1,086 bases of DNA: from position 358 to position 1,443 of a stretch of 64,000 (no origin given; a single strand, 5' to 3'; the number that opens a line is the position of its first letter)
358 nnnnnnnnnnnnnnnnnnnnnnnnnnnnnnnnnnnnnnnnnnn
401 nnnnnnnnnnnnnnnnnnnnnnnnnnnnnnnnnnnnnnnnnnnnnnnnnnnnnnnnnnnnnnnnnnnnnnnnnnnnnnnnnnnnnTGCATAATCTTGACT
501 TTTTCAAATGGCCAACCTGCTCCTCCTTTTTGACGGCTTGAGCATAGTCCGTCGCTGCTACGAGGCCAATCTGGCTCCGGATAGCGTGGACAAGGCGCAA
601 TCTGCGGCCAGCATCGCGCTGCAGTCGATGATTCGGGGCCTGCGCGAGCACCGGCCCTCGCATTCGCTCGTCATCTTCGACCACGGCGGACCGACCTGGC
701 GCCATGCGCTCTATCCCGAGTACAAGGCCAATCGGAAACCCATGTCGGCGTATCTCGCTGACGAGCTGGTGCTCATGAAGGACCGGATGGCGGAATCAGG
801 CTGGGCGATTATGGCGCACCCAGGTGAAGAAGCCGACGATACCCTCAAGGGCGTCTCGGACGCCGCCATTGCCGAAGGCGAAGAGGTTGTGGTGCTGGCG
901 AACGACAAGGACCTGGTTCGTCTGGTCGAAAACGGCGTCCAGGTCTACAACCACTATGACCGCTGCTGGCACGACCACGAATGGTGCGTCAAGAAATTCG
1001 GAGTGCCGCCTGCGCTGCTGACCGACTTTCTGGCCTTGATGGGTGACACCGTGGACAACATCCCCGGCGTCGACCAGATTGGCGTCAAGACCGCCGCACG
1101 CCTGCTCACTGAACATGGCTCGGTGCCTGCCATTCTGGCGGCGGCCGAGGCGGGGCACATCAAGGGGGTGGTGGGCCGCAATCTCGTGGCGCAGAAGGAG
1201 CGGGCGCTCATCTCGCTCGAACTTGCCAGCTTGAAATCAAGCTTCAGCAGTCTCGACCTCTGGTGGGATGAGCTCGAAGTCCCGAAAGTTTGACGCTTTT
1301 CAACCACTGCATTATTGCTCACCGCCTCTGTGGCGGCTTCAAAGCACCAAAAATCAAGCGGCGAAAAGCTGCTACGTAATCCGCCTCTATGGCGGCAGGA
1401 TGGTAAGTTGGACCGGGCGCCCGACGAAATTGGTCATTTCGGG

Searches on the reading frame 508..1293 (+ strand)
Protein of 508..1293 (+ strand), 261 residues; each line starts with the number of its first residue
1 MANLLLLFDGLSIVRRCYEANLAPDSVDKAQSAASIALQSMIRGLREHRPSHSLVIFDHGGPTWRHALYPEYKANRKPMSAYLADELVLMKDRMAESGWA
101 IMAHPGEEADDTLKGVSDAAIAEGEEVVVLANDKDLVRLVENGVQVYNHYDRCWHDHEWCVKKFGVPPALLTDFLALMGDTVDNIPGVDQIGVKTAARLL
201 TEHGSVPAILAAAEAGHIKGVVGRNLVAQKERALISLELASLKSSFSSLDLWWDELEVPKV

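Call 71: search_protein_families(library=phrogs, proteins=[window:508-1293:+], max_evalue=0.00001)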
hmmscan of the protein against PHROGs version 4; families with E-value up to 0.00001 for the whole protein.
window:508-1293:+ (261 aa): 1 family
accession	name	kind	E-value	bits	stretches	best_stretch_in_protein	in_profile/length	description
phrog_107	-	DNA, RNA and nucleotide metabolism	3.4e-25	90.2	1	3-243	119-361/542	exonuclease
